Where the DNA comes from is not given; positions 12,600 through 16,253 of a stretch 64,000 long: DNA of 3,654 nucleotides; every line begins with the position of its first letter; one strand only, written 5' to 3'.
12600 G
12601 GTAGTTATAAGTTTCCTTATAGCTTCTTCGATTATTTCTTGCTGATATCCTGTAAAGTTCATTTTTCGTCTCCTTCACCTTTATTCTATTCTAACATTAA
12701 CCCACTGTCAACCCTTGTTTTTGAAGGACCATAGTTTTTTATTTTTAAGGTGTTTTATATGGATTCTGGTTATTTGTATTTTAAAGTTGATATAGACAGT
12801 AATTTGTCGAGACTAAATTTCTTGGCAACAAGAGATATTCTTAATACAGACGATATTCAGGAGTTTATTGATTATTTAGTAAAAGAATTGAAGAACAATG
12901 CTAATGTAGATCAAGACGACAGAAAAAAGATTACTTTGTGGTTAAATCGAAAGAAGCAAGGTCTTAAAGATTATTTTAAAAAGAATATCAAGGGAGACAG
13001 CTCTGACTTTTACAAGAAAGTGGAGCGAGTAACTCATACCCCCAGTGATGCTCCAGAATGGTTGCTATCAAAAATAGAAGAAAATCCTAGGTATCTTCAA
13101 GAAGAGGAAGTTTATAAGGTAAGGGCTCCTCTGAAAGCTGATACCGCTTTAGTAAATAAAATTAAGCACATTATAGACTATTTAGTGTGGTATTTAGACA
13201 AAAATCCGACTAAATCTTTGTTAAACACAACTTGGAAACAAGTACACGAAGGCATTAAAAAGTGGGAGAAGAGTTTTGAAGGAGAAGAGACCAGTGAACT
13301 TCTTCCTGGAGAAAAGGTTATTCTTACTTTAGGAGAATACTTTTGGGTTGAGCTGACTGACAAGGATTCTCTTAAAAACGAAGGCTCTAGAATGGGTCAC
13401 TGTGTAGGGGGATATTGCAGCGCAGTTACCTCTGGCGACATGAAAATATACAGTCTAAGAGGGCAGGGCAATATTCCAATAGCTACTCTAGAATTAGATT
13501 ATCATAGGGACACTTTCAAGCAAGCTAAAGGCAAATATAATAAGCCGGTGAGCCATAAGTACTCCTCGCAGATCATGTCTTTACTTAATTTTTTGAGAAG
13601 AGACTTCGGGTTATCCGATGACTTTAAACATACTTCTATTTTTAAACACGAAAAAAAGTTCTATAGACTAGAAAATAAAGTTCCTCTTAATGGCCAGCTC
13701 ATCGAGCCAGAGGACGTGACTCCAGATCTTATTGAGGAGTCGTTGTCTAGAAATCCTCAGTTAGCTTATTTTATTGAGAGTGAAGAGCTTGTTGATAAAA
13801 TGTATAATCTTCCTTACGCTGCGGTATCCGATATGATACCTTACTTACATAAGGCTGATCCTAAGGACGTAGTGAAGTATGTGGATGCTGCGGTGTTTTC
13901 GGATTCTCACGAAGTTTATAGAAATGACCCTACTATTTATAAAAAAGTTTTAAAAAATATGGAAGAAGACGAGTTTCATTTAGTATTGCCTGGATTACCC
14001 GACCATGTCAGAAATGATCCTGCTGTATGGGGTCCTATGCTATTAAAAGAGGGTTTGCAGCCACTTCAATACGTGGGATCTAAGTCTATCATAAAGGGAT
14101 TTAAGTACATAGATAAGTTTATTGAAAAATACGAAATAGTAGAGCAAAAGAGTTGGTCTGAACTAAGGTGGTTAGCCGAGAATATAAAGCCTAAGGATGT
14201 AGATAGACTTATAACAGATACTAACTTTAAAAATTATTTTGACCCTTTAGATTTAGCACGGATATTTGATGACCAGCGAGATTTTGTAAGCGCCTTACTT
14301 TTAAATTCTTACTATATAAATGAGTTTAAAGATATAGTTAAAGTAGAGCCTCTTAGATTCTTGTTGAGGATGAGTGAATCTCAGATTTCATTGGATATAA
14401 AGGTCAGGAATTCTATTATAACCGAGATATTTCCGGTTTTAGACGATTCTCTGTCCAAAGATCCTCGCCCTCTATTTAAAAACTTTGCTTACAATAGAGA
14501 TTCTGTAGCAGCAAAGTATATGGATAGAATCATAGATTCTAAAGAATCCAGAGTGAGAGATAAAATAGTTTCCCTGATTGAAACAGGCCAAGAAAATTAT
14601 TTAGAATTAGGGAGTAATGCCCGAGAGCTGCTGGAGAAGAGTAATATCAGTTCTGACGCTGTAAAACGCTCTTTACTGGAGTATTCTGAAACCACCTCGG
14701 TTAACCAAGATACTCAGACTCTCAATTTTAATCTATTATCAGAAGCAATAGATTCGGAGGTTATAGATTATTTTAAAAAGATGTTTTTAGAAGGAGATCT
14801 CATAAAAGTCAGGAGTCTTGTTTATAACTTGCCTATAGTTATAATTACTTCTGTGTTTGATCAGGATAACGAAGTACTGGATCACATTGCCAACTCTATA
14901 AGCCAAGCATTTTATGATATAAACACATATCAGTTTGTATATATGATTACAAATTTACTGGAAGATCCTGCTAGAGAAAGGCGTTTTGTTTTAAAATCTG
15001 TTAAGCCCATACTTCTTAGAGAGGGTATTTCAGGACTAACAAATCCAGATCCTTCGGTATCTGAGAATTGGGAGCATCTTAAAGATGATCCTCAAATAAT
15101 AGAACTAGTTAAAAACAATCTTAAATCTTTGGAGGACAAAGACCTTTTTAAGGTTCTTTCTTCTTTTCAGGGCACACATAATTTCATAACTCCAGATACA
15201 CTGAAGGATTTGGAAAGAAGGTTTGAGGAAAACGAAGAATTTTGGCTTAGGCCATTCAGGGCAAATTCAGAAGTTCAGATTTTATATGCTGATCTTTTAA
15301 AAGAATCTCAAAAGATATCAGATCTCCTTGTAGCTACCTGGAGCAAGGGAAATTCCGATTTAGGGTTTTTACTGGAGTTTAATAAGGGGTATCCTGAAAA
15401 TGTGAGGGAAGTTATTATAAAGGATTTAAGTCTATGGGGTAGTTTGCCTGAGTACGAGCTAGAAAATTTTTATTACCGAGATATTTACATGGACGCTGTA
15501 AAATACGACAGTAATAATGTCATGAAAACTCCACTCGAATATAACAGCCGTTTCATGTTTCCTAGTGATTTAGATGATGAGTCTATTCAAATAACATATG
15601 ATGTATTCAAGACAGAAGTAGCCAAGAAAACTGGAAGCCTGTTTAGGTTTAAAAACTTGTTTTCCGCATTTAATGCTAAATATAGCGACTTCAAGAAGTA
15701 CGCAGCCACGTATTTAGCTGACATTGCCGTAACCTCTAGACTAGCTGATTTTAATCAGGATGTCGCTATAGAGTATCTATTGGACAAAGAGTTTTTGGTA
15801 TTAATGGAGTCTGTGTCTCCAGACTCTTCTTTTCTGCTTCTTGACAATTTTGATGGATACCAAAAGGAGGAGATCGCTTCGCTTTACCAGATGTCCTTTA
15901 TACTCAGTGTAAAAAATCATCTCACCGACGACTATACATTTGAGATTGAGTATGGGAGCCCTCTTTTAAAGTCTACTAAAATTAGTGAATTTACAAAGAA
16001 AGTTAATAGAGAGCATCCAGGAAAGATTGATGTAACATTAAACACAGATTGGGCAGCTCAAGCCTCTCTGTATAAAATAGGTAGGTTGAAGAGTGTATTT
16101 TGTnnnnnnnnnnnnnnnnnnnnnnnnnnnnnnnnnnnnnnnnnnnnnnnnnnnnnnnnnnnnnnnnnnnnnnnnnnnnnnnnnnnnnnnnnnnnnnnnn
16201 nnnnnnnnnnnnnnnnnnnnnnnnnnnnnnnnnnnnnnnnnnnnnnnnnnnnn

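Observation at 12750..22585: Three tandem, translationally coupled giant paralogs sharing an N-terminal module with an HCVGxYC motif and carrying unrelated C-terminal regions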

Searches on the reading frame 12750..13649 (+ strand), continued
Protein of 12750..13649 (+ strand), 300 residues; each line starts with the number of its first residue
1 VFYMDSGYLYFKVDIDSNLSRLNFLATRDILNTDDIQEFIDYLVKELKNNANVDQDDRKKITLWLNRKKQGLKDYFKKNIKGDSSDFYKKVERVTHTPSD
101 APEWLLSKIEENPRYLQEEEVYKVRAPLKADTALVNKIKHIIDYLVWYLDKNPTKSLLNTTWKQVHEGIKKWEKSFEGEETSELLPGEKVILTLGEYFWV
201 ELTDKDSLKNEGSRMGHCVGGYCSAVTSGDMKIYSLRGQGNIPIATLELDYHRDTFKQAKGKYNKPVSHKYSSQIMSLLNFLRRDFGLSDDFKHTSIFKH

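Call 81: get_annotated_region(hit=H7, flank=6000)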
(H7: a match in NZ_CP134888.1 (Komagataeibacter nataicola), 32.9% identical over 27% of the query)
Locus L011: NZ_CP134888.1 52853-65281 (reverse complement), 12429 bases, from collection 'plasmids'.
description: Komagataeibacter nataicola strain FWP-2023 plasmid unnamed2
organism: Komagataeibacter nataicola (NCBI taxid 265960)
taxonomy: Bacteria; Pseudomonadota; Alphaproteobacteria; Rhodospirillales; Acetobacteraceae; Komagataeibacter; Komagataeibacter nataicola
host: -; source: bacteria culture; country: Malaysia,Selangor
typing (MOB-suite, as given by PLSDB): mobilizable; relaxase MOBF
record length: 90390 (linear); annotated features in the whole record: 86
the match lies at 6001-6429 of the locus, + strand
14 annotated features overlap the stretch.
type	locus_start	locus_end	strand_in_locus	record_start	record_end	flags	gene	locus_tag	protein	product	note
CDS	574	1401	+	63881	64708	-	-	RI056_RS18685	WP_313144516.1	N-6 DNA methylase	GO:0006306 - DNA methylation [Evidence IEA]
CDS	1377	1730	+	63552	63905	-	-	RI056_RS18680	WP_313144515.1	N-6 DNA methylase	GO:0006306 - DNA methylation [Evidence IEA]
CDS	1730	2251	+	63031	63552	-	-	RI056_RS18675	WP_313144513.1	N-6 DNA methylase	GO:0006306 - DNA methylation [Evidence IEA]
CDS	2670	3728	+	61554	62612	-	-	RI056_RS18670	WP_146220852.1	hypothetical protein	-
CDS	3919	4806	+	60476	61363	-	-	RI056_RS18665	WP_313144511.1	site-specific DNA-methyltransferase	-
CDS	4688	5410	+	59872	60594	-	-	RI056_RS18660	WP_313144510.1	DNA methyltransferase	GO:0006306 - DNA methylation [Evidence IEA]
CDS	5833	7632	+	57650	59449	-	-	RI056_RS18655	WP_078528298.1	PcfJ domain-containing protein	-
CDS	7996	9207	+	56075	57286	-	-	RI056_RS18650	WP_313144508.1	hypothetical protein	-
CDS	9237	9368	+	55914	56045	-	-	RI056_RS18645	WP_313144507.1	hypothetical protein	-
CDS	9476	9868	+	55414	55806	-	-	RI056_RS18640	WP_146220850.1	hypothetical protein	-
CDS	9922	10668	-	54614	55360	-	-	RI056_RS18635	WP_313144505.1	hypothetical protein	-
CDS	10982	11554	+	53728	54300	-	-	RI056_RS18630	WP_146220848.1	hypothetical protein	-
CDS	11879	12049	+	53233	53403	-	-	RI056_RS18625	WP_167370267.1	hypothetical protein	-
CDS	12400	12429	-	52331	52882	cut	-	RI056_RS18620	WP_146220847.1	hypothetical protein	-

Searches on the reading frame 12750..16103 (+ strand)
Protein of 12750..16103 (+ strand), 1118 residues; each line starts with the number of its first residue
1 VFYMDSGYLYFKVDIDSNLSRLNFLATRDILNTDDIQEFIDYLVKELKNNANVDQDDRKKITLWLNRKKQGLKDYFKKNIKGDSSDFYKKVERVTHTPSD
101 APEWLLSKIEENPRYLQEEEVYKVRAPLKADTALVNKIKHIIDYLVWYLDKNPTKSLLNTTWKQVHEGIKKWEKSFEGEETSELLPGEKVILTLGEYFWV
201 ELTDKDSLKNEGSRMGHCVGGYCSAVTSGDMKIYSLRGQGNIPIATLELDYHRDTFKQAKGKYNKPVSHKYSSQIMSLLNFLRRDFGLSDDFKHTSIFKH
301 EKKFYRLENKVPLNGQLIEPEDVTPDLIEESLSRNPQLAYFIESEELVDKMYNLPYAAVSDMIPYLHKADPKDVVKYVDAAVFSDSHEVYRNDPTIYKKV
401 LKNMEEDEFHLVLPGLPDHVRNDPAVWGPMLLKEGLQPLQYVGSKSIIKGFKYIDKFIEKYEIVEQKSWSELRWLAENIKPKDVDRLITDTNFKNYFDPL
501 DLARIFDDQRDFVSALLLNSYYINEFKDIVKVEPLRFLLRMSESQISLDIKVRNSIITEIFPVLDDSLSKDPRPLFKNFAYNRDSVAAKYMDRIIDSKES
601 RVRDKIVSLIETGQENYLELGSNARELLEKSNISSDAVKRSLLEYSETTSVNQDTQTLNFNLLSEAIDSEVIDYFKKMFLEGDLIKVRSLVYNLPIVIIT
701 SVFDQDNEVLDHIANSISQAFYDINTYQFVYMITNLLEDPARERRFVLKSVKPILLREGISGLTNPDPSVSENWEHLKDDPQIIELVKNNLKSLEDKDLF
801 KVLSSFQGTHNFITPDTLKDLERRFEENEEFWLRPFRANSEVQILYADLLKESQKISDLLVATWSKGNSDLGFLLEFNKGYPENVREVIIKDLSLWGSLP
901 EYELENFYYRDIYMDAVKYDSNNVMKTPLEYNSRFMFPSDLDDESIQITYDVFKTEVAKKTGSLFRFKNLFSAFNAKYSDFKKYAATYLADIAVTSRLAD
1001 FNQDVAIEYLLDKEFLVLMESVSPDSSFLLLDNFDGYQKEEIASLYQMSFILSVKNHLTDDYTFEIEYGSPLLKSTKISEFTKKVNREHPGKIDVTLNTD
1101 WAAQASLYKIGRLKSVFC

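Call 6: search_protein_families(library=pfam, proteins=[window:12750-16103:+], max_evalue=0.1)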
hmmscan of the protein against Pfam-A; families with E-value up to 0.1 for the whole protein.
window:12750-16103:+ (1118 aa): 2 families
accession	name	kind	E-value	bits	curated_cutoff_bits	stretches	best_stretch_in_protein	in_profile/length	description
PF14284.11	PcfJ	-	6.9e-10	39.3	25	1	188-275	57-146/147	PcfJ-like protein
PF12972.12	NAGLU_C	-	0.0082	16.3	25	1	49-90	166-208/268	Alpha-N-acetylglucosaminidase (NAGLU) C-terminal domain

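Call 8: search_protein_families(library=phrogs, proteins=[window:12750-16103:+], max_evalue=0.01)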
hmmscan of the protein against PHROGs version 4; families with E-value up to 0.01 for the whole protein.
window:12750-16103:+ (1118 aa): 3 families
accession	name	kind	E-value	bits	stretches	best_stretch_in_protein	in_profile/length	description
phrog_3169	-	unknown function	8.7e-07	29.3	1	207-270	391-454/474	-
phrog_8470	-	unknown function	0.00012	22.1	1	196-269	463-538/567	-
phrog_16315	-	unknown function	0.0051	16.5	0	205-271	437-505/532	-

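Call 28: find_encoding_contigs(protein=window:12759-16103:+, flank=10000, max_places=6)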
Protein window:12759-16103:+ (1115 aa): 6 contigs read that carry it; 5 places shown.
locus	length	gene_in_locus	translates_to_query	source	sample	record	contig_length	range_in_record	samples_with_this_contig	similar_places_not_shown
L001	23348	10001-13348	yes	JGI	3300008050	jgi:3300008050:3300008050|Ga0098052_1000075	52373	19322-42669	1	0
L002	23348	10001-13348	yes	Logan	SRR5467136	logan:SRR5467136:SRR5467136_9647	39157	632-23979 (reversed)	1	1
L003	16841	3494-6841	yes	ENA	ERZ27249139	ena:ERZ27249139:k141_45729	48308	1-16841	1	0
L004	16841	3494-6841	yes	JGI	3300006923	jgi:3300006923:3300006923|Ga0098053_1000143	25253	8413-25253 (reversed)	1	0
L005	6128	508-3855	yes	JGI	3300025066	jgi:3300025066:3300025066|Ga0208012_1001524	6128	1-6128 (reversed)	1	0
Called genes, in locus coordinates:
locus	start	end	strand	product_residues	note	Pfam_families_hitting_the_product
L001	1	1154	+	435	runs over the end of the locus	-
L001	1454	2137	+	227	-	PF12323:HTH_OrfB_IS605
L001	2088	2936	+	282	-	PF01385:OrfB_IS605, PF07282:Cas12f1-like_TNB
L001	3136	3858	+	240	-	-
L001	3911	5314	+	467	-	-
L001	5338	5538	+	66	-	-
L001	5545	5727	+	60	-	-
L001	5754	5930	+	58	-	-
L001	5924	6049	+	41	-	-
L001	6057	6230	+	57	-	-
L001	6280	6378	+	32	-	-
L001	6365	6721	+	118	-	-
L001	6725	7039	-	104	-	-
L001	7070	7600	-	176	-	PF05198:IF3_N, PF00707:IF3_C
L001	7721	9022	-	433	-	PF12323:HTH_OrfB_IS605, PF01385:OrfB_IS605, PF07282:Cas12f1-like_TNB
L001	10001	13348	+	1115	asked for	PF14284:PcfJ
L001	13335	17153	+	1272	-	PF14284:PcfJ (faint)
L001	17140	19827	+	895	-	PF14284:PcfJ (weak)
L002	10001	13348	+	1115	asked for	PF14284:PcfJ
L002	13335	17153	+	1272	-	PF14284:PcfJ (faint)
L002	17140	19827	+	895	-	PF14284:PcfJ (weak)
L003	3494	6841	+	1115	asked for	PF14284:PcfJ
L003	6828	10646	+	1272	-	PF14284:PcfJ (faint)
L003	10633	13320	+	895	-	PF14284:PcfJ (weak)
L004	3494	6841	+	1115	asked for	PF14284:PcfJ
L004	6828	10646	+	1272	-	PF14284:PcfJ (faint)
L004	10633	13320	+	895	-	PF14284:PcfJ (weak)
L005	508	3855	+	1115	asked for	PF14284:PcfJ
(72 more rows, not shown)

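Call 34: find_homologous_proteins(query=A3, max_evalue=1e-10)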
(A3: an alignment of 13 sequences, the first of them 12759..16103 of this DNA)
Query A3 (13 sequences) (1115 aa, profile of the alignment): 18 proteins with E <= 1e-10 among 8000 candidates.
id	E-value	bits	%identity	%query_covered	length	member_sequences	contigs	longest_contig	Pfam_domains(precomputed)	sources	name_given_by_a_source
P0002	0.0e+0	1163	37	51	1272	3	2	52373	PF14284.12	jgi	-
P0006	0.0e+0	1134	31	83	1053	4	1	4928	PF14284.12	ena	-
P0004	0.0e+0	1112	33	99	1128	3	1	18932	-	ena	-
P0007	0.0e+0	1106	43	38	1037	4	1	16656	PF14284.12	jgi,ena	jgi:hypothetical protein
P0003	0.0e+0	1104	100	100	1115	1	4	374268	PF14284.12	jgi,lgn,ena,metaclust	metaclust:\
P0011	0.0e+0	1059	32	85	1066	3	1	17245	PF14284.12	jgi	jgi:hypothetical protein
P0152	1.3e-262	893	43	32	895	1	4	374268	PF14284.12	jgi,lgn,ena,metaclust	metaclust:\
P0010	8.3e-246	838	50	25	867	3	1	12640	PF14284.12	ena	-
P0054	8.2e-31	126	30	15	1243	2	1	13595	PF14284.12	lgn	-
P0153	2.4e-16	78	58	4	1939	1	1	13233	PF14284.12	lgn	-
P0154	2.6e-16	78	50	5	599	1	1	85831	PF14284.12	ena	-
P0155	3.0e-16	78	38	7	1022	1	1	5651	PF14284.12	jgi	jgi:hypothetical protein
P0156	1.3e-14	72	47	5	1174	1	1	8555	PF14284.12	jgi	jgi:hypothetical protein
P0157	1.8e-13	68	49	4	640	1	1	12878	PF14284.12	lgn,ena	-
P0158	4.3e-13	67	52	4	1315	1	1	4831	PF18760.8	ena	-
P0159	5.7e-13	67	48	4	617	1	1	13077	PF14284.12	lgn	-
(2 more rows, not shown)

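Call 44: search_protein_families(library=pfam, proteins=[P0158, P0153], max_evalue=0.001)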
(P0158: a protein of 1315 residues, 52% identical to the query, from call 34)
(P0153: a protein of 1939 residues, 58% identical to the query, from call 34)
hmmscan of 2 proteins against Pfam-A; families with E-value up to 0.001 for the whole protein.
P0158 (1315 aa): 2 families
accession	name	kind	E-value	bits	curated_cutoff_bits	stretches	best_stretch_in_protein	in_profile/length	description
PF18760.7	ART-PolyVal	-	1.5e-10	42.4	31.2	1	354-535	6-139/140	ADP-Ribosyltransferase in polyvalent proteins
PF14284.11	PcfJ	-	2.4e-07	31.1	25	1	903-948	76-123/147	PcfJ-like protein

P0153 (1939 aa): 3 families
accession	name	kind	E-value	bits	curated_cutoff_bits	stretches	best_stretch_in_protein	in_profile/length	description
PF14284.11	PcfJ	-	8.1e-08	32.6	25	1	1037-1094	65-124/147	PcfJ-like protein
PF20573.4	DUF6782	-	1.3e-06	28.3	27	1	524-615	40-133/241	Putative metallopeptidase family (DUF6782)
PF18838.6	LPD23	-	5.4e-05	23.3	27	1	464-501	16-53/58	Large polyvalent protein associated domain 23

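Call 72: search_solved_structures(query=A3, max_evalue=5)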
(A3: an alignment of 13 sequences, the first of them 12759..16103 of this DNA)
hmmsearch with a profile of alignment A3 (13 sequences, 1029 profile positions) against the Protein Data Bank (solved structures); distinct sequences matched with E-value up to 5: 1.
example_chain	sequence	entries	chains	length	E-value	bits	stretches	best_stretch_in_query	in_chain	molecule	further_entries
8tl7_A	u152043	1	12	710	0.29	13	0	318-477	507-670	Computationally designed protein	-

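Call 73: search_protein_families(library=ncbifam, proteins=[window:12759-16103:+], max_evalue=0.01)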
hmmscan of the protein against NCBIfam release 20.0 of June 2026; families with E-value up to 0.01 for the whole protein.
window:12759-16103:+ (1115 aa): 0 families

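Call 74: search_protein_families(library=padloc, proteins=[window:12759-16103:+], max_evalue=0.01)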
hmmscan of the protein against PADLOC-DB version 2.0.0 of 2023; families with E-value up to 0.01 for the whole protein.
window:12759-16103:+ (1115 aa): 0 families

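Call 85: find_related_loci(query=A3, collection=metagenome_contigs, flank=10000)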
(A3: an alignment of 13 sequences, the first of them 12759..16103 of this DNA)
Query A3 (1115 aa) in metagenome_contigs; peptide patterns used: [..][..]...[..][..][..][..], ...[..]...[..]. (x = any residue, [..] = any of these).
158 stretches matched a pattern; 7 encode a relative of the query (tblastn E <= 1e-3); 7 distinct loci.
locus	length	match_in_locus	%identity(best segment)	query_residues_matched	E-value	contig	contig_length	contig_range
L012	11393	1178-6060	32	6-1109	2e-156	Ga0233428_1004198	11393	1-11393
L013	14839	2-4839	32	6-1109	8e-152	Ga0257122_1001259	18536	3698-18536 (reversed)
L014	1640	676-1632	48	7-321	4e-94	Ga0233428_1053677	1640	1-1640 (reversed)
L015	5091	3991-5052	34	22-379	3e-57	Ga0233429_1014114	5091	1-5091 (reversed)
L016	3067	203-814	36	89-284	7e-29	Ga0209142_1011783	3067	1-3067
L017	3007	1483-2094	36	89-284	6e-29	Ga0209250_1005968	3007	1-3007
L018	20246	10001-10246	40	198-277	5e-7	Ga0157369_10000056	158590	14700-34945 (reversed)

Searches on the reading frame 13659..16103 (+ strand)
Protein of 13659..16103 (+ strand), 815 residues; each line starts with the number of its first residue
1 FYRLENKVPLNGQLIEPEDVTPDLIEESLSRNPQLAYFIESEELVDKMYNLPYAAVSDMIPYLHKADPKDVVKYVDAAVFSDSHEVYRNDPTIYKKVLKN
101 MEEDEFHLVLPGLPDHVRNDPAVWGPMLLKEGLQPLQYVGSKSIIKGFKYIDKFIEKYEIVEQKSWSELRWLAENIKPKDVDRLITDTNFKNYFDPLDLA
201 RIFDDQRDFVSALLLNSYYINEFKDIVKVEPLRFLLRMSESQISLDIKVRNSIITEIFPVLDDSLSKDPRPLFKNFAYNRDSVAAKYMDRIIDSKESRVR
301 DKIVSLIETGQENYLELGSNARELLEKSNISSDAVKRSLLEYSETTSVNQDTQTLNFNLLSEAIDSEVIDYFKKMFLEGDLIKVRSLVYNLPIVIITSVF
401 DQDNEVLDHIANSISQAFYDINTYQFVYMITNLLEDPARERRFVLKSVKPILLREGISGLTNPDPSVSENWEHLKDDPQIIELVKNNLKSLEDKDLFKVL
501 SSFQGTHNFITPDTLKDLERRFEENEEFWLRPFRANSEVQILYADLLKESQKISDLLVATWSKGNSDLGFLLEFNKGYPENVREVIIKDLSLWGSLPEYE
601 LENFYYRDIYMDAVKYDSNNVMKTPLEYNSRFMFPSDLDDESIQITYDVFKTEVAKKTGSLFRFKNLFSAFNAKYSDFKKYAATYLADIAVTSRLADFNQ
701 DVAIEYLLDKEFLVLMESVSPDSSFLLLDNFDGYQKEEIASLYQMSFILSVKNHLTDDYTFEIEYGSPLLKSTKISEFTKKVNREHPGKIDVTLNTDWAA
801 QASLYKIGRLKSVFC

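Call 91: find_homologous_proteins(query=A6, max_evalue=0.001)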
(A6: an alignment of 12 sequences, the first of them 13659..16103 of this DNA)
Query A6 (12 sequences) (815 aa, profile of the alignment): 1 proteins with E <= 0.001 among 8000 candidates.
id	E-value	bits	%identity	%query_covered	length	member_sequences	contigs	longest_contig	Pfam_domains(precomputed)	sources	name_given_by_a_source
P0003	1.3e-211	723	100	100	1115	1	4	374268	PF14284.12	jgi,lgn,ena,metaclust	metaclust:\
